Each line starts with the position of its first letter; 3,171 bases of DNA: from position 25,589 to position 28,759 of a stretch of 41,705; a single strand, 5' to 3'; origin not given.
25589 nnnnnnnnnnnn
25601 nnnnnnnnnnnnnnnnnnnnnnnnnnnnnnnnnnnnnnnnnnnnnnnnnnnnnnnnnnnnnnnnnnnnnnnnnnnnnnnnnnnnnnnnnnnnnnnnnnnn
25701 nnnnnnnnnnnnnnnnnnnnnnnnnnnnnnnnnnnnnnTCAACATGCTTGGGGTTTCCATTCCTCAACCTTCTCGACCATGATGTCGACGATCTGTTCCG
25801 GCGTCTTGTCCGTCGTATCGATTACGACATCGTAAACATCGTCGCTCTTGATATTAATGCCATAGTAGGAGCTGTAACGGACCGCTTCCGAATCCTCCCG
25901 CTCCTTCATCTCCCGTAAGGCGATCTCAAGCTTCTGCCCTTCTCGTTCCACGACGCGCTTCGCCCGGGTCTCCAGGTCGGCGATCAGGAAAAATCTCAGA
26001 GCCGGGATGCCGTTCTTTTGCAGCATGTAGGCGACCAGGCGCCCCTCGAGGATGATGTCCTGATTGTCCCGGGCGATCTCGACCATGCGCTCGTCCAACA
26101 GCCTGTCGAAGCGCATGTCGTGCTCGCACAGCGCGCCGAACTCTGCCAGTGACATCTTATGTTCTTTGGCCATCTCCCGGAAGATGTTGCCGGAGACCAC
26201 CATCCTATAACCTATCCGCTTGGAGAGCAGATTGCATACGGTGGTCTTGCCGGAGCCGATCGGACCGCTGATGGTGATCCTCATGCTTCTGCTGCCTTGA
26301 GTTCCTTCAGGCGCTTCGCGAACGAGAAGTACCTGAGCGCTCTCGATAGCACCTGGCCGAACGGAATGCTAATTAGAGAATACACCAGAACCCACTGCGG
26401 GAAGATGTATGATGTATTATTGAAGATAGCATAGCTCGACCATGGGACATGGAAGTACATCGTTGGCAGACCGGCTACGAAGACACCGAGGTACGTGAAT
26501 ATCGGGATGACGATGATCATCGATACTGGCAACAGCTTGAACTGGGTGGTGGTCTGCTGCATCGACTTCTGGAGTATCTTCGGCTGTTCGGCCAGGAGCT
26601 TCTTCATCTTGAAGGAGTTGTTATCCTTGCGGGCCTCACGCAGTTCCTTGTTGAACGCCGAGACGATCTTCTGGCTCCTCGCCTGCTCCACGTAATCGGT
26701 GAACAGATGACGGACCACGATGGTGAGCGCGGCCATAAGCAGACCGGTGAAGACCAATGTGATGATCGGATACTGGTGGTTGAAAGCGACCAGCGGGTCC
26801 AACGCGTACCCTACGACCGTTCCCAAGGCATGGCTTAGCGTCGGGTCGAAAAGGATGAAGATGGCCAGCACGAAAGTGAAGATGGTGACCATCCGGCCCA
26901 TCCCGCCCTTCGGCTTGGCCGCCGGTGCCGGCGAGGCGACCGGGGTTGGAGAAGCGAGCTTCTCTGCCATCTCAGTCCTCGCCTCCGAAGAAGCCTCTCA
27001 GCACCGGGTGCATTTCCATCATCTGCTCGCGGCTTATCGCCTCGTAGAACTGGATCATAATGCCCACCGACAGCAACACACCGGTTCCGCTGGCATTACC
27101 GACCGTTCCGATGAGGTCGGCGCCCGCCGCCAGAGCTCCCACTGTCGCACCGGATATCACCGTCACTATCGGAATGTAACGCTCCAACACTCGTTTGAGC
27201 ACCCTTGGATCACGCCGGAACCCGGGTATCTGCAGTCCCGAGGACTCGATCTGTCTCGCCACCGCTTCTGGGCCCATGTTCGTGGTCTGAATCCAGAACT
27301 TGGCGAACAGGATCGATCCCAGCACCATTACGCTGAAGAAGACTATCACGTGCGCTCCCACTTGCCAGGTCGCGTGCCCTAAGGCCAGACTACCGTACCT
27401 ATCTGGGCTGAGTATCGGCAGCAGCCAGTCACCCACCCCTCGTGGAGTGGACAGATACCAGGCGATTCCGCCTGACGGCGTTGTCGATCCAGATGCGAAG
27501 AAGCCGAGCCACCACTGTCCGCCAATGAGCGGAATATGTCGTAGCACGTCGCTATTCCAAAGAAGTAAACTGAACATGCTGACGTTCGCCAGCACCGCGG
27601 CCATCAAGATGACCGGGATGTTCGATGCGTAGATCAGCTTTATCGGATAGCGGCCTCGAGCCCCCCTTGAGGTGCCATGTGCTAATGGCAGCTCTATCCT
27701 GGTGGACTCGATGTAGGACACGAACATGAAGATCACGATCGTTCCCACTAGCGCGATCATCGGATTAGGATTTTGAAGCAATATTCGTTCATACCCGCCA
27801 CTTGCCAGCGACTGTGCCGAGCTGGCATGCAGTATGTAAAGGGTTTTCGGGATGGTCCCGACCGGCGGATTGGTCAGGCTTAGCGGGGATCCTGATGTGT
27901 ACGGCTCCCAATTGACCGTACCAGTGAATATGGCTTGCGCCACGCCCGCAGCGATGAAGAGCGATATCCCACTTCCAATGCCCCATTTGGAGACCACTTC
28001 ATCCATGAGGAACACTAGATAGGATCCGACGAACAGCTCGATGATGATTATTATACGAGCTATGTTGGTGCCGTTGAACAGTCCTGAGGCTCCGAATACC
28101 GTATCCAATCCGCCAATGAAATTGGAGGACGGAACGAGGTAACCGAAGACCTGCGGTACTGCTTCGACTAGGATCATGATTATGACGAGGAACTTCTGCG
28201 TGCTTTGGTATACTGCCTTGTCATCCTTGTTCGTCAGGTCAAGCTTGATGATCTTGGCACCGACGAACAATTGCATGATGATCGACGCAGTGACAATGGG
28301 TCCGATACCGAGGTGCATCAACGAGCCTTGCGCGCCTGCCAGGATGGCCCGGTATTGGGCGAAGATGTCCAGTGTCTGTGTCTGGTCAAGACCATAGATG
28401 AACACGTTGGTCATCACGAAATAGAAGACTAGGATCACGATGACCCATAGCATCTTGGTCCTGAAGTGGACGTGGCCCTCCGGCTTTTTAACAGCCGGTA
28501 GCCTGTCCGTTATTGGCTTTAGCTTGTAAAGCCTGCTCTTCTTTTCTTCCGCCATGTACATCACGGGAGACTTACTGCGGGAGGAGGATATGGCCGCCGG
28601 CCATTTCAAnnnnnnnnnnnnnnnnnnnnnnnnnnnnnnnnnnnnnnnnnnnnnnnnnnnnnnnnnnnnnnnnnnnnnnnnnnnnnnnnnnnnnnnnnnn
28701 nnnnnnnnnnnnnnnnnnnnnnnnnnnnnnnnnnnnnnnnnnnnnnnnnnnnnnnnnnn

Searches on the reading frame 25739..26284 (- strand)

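Call 25: search_protein_families(library=pfam, proteins=[window:25739-26284:-], max_evalue=0.01)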
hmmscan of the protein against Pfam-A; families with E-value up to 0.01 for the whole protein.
window:25739-26284:- (181 aa): 16 families
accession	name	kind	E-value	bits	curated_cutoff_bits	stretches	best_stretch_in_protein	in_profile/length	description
PF13189.12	Cytidylate_kin2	-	1.9e-26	93.7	28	1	3-158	2-175/176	Cytidylate kinase-like family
PF02224.24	Cytidylate_kin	-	1.7e-15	57.8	26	2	63-174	102-210/211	Cytidylate kinase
PF13238.12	AAA_18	-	1.5e-14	55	29.4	1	3-130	1-125/128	AAA domain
PF13207.12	AAA_17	-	4.4e-13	50.1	27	1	7-117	2-113/136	AAA domain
PF13671.12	AAA_33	-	8.6e-06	26.5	27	1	5-117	4-121/143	AAA domain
PF01712.25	dNK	-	1.4e-05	25.4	27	1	3-29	1-27/203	Deoxynucleoside kinase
PF13521.12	AAA_28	-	2e-05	25.3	27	1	2-72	1-69/164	AAA domain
PF01121.26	CoaE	-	3.3e-05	24.1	27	1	3-48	3-47/180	Dephospho-CoA kinase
PF02223.23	Thymidylate_kin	-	0.00025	21.2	27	0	83-132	106-161/185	Thymidylate kinase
PF03215.21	Rad17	-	0.00026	21.4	23.8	1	4-67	49-103/186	Rad17 P-loop domain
PF01202.28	SKI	-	0.00029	21.5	22.1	1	10-173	2-158/159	Shikimate kinase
PF00406.28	ADK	-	0.0005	20.7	26.8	1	6-58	2-50/151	Adenylate kinase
PF02492.25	cobW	-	0.0014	18.7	20.7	1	3-44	3-46/180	CobW/HypB/UreG, nucleotide-binding domain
PF13191.12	AAA_16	-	0.0015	19.5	32.6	1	4-79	28-102/167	AAA ATPase domain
PF00005.33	ABC_tran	-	0.0068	17.4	25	1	3-72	14-80/137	ABC transporter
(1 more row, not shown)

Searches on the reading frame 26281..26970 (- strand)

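Call 25: search_protein_families(library=pfam, proteins=[window:26281-26970:-], max_evalue=0.01)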
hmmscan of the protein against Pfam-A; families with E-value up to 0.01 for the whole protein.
window:26281-26970:- (229 aa): 1 family
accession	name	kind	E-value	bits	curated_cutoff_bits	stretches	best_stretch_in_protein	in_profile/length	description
PF01956.21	EMC3_TMCO1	-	1.4e-15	57.9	27.1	1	57-214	4-167/169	Integral membrane protein EMC3/TMCO1-like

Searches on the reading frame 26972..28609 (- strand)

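Call 25: search_protein_families(library=pfam, proteins=[window:26972-28609:-], max_evalue=0.01)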
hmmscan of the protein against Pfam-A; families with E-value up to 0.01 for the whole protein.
window:26972-28609:- (545 aa): 3 families
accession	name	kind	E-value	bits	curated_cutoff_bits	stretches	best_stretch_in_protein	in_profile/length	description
PF00344.25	SecY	-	5.8e-67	226.7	32.2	1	96-522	1-306/306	SecY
PF10559.14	Plug_translocon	-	2.4e-12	46.9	22.1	1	63-95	3-35/35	Plug domain of Sec61p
PF04923.17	Ninjurin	-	0.0026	18.1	26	0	85-150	26-94/102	Ninjurin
